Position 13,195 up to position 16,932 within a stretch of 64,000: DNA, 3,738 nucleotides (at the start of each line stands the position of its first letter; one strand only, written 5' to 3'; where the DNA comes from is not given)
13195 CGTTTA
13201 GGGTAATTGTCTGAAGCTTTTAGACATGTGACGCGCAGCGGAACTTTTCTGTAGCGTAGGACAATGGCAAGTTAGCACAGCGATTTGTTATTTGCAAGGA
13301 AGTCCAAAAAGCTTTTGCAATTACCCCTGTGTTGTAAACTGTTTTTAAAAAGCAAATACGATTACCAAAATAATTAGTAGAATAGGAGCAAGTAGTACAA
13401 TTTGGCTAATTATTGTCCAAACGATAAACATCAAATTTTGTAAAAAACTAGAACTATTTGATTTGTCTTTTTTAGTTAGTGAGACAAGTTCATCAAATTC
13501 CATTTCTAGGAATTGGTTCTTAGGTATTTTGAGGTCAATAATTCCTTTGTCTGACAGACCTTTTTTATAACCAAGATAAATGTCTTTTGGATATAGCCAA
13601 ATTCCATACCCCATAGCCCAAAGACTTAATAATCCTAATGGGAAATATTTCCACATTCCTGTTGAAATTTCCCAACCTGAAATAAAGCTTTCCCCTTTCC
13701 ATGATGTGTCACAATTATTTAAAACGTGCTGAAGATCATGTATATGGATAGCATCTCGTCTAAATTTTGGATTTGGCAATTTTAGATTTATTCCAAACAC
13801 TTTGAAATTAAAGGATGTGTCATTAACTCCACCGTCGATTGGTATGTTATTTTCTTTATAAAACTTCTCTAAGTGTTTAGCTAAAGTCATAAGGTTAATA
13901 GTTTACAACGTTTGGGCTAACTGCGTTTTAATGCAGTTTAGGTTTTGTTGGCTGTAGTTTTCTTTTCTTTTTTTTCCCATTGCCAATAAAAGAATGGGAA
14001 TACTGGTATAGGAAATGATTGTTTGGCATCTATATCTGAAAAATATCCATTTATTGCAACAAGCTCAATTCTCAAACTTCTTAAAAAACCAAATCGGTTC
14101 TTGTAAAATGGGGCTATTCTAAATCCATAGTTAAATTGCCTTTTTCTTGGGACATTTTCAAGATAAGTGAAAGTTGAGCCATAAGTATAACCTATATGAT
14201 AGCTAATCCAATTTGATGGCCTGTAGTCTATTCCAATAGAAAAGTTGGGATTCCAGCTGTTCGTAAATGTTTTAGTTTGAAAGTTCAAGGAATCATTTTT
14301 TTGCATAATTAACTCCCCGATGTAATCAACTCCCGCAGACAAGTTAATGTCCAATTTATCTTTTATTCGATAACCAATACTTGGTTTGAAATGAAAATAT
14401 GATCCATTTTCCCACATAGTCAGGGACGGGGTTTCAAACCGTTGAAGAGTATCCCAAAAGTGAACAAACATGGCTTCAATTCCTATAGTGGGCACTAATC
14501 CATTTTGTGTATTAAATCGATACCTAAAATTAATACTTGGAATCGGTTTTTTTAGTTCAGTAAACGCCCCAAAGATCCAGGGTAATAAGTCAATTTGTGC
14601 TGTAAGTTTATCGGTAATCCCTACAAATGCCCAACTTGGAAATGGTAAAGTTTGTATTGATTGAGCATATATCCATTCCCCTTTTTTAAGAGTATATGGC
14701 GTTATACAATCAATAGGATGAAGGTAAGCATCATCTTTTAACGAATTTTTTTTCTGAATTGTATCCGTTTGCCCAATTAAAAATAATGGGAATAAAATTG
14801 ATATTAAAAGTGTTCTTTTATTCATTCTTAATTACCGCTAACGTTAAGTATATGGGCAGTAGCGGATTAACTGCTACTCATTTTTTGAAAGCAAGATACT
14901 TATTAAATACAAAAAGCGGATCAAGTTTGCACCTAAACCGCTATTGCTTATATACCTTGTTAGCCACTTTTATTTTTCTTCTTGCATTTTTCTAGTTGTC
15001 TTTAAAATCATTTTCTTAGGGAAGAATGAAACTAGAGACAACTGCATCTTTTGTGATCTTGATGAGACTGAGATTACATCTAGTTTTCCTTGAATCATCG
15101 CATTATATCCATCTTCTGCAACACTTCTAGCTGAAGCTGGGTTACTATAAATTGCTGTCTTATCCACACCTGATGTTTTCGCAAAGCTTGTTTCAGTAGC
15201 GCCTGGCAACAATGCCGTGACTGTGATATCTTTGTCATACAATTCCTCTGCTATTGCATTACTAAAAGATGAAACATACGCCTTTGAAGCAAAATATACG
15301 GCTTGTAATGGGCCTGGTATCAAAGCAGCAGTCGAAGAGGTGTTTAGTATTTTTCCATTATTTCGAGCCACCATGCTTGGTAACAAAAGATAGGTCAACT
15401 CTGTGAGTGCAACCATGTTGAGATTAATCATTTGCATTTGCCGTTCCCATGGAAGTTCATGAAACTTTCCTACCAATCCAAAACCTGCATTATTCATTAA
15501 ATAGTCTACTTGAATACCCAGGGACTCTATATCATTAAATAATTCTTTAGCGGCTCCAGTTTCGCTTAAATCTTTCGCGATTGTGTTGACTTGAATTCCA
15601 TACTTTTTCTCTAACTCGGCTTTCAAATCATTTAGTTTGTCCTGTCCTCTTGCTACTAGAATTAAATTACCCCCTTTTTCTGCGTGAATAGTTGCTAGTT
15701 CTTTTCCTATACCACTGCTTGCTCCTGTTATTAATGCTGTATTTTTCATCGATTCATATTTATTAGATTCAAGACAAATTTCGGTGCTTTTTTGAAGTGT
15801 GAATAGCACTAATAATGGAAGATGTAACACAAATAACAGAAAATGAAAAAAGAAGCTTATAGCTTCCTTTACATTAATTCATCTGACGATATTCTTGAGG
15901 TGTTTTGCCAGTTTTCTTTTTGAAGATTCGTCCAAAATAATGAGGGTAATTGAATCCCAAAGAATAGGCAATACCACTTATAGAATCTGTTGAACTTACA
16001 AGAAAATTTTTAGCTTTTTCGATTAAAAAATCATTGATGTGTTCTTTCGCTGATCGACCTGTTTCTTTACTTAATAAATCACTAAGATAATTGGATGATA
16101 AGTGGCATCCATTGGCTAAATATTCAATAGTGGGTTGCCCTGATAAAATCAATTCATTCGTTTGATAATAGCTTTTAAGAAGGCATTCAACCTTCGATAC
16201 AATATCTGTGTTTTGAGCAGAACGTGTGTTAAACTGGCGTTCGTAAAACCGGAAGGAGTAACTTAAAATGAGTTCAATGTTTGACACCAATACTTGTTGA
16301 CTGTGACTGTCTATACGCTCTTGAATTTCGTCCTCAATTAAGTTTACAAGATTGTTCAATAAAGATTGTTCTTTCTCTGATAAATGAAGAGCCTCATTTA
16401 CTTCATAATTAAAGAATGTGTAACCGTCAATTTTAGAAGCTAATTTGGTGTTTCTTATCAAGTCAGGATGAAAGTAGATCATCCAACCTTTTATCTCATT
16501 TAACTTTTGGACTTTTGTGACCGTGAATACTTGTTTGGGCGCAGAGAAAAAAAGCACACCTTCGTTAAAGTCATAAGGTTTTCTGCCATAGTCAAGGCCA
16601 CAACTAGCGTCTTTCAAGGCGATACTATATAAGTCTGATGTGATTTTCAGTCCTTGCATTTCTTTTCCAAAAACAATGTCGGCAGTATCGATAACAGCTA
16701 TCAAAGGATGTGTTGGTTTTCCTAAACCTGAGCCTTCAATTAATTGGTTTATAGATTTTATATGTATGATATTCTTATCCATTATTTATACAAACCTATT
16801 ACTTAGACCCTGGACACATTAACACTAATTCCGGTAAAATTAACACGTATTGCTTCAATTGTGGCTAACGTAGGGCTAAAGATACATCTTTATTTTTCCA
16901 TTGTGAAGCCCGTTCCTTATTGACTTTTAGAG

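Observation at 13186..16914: Co-oriented accessory genes separated by attC-like palindromes: possible integrase-less integron cassette array (CALIN)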

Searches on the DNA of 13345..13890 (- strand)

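Call 56: search_with_rna_model(model_id=R2, sources=[L050, L051, L052, L053, L054, L055, L056, L057, L058, L059, L060, L061, L062, L063], max_evalue=1, show_alignments=0)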
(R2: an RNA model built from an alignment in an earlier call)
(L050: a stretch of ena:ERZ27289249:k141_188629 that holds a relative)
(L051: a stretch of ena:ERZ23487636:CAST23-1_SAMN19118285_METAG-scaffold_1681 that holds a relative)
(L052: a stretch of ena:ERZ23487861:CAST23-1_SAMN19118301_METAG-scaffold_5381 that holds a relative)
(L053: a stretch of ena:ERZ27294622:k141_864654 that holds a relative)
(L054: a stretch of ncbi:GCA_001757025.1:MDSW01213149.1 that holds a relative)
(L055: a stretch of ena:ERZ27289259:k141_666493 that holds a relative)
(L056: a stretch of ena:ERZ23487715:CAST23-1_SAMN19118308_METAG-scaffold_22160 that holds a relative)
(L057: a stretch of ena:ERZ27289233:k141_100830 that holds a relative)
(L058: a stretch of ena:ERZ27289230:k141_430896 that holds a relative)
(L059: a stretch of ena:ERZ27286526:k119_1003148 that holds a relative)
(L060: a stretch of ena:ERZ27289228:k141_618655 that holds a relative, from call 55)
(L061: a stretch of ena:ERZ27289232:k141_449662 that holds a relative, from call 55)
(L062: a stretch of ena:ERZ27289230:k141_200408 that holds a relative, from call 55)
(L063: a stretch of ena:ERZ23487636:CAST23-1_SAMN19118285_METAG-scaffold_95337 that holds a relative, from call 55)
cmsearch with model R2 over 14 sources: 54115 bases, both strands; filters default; matches with E-value up to 1: 40.
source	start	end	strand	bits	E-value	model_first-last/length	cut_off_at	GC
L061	1267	1319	+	53.2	6.9e-10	1-73/73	no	0.38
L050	9037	9088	+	46.8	2.1e-08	1-73/73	no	0.38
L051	21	71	+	45.1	5.2e-08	1-73/73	no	0.39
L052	21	71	+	45.1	5.2e-08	1-73/73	no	0.39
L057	619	669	+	45.1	5.2e-08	1-73/73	no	0.39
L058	107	157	+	45.1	5.2e-08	1-73/73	no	0.39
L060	2551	2601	+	45.1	5.2e-08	1-73/73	no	0.39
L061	2202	2252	+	45.1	5.2e-08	1-73/73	no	0.39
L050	174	226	+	44.2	8.4e-08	1-73/73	no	0.3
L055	1577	1629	+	44.2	8.4e-08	1-73/73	no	0.3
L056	1582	1634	+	44.2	8.4e-08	1-73/73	no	0.3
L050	2923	2989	+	40.5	6.1e-07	1-73/73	no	0.31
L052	2768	2834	+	40.5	6.1e-07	1-73/73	no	0.31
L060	1539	1668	+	40.5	6.1e-07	1-73/73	no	0.37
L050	7763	7815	+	40.5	6.3e-07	1-73/73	no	0.34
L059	824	891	+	40.1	7.9e-07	1-73/73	no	0.43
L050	10710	10776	+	39.9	8.5e-07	1-73/73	no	0.43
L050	6209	6274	+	38.2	2.1e-06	1-73/73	no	0.33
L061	39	92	+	37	4e-06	1-73/73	no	0.41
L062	705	773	+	36.9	4.4e-06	1-73/73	no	0.51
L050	792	940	+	34.5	1.5e-05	1-73/73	no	0.41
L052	637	785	+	34.5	1.5e-05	1-73/73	no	0.41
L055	2195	2343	+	34.3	1.7e-05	1-73/73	no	0.42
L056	2200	2348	+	33.2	3.1e-05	1-73/73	no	0.41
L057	1235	1383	+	31.5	7.6e-05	1-73/73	no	0.42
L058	723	871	+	31.5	7.6e-05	1-73/73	no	0.42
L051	637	785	+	31.5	7.6e-05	1-73/73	no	0.42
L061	2818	2966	+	31.5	7.6e-05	1-73/73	no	0.42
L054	2120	2252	+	30.9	0.00011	1-73/73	no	0.34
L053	710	857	+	25.4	0.0021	1-73/73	no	0.4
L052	6054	6114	+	25.3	0.0022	1-68/73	3'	0.33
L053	1274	1421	+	23.7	0.0052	1-73/73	no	0.41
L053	1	144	+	23.2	0.0067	6-73/73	5'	0.42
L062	1656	1690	+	23.2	0.0067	1-56/73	3'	0.37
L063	891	925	+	23.2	0.0067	1-56/73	3'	0.37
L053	2343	2489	+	22.7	0.0086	1-73/73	no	0.41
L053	2931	3074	+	22.6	0.0093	1-68/73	3'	0.43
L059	1280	1419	+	22.3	0.011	1-73/73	no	0.39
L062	132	328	+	15.9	0.34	1-73/73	no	0.36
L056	2335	2405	-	14.3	0.8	1-73/73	no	0.23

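Call 72: search_with_rna_model(model_id=R3, source=L050, filters=off, max_evalue=10, show_alignments=2)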
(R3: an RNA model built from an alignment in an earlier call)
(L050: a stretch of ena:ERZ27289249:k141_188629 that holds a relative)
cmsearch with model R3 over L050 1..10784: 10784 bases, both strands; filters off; matches with E-value up to 10: 13.
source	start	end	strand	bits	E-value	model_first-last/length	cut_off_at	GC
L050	2923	2989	+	17.2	0.007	1-72/72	no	0.31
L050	6209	6274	+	13.7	0.057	1-72/72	no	0.33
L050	116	151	+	7.6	2.1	1-72/72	no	0.47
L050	10710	10776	+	6.7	3.6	1-72/72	no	0.43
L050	2009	2033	-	6.2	4.8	1-72/72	no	0.48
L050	4668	4680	-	6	5.6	1-72/72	no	0.38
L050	2009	2033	+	5.3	8.1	1-72/72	no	0.48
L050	711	725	+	5.2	8.6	1-72/72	no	0.4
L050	2819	2895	-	5.2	8.8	1-72/72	no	0.32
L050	4400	4443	-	5.2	9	1-72/72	no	0.34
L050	3747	3771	+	5.1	9.4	1-72/72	no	0.36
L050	1680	1726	+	5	9.7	1-72/72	no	0.32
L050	2121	2153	-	5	9.9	1-72/72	no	0.42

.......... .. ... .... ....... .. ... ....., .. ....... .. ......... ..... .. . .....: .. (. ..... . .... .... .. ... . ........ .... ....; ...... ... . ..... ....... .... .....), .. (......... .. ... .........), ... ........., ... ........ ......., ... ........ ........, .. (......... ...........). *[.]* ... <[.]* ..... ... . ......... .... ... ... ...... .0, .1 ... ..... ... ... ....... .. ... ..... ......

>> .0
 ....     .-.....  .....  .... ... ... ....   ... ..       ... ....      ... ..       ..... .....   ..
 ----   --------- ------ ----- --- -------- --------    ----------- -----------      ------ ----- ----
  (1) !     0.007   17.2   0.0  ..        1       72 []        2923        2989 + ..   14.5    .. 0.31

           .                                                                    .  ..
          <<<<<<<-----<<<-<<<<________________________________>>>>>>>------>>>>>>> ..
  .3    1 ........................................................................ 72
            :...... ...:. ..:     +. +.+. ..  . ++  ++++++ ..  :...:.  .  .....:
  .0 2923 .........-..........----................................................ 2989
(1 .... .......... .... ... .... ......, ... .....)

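Call 90: search_with_rna_model(model_id=R2, sources=[L064, L065, L066, L067], max_evalue=1)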
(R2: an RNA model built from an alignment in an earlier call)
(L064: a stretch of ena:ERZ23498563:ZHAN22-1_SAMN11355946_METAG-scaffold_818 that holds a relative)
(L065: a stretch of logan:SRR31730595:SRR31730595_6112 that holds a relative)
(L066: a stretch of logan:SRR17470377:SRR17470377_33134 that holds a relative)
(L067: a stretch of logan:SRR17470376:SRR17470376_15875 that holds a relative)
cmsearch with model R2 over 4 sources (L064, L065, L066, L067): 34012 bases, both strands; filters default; matches with E-value up to 1: 2.
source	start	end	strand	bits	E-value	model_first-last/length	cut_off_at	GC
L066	215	274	+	35.7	5.1e-06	1-73/73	no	0.47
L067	607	666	+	35.7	5.1e-06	1-73/73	no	0.47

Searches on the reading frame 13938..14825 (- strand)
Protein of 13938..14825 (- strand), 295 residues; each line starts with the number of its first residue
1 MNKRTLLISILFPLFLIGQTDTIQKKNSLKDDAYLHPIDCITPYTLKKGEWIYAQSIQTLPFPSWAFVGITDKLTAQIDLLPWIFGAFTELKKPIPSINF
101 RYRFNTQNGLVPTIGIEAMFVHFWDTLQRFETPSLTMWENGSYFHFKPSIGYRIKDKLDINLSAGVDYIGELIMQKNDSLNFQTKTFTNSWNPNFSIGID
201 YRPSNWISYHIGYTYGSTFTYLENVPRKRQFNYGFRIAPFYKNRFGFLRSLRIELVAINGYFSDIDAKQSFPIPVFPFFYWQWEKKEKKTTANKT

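Call 7: search_protein_families(library=pfam, proteins=[window:13938-14825:-], max_evalue=0.01)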
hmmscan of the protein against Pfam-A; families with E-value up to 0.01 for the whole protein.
window:13938-14825:- (295 aa): 2 families
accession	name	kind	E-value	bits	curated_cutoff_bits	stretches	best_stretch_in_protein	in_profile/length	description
PF10677.15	DUF2490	-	0.0023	18.1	29.8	0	195-230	39-74/186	Protein of unknown function (DUF2490)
PF13505.12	OMP_b-brl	-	0.0028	18.3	28.7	1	137-234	77-170/175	Outer membrane protein beta-barrel domain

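Call 55: find_encoding_contigs(protein=window:13938-14825:-, flank=10000, max_places=10)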
Protein window:13938-14825:- (295 aa): 4 contigs read that carry it; 4 places shown.
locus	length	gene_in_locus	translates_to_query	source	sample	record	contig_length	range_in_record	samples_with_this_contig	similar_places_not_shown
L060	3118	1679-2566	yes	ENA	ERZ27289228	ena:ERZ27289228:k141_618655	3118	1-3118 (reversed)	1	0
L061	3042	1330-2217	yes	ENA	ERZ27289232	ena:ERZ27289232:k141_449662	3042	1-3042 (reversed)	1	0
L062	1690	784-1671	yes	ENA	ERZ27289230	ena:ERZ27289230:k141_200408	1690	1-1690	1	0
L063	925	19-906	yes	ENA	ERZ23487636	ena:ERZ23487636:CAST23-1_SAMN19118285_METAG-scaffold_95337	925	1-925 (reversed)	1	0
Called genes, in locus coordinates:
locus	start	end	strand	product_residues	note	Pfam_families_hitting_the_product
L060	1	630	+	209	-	?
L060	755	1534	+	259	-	PF00106:adh_short, PF08659:KR, PF13561:adh_short_C2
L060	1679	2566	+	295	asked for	-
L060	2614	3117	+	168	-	?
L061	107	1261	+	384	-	PF00756:Esterase (weak)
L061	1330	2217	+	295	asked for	-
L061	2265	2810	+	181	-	-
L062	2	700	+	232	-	?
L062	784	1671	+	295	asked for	-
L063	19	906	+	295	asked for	-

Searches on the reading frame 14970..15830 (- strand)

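Call 7: search_protein_families(library=pfam, proteins=[window:14970-15830:-], max_evalue=0.01)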
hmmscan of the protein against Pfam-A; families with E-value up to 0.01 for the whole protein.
window:14970-15830:- (286 aa): 3 families
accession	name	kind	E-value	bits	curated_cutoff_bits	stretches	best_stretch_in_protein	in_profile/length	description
PF00106.31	adh_short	-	2.9e-45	154.6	26.6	1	31-220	2-190/195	short chain dehydrogenase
PF13561.12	adh_short_C2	-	1.9e-29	103.3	27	1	36-221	1-185/236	Enoyl-(Acyl carrier protein) reductase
PF08659.16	KR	-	5.3e-11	43.2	22.6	1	31-192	2-162/180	KR domain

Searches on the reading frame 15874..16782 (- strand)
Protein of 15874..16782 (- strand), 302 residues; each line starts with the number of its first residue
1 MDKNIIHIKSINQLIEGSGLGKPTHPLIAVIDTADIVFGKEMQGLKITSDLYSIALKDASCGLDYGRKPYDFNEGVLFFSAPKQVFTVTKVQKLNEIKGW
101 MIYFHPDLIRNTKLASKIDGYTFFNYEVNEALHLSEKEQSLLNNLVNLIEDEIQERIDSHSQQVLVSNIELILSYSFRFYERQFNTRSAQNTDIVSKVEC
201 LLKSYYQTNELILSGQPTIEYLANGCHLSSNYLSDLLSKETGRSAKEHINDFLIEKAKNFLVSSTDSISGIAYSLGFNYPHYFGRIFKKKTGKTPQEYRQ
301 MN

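Call 7: search_protein_families(library=pfam, proteins=[window:15874-16782:-], max_evalue=0.01)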
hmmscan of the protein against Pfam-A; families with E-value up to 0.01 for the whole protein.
window:15874-16782:- (302 aa): 2 families
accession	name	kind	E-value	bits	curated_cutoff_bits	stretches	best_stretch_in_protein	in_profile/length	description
PF12833.13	HTH_18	-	1.9e-17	63.8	33.6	1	222-300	1-79/80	Helix-turn-helix domain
PF00165.29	HTH_AraC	-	1e-12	48.3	26.6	2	267-300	10-42/42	Bacterial regulatory helix-turn-helix proteins, AraC family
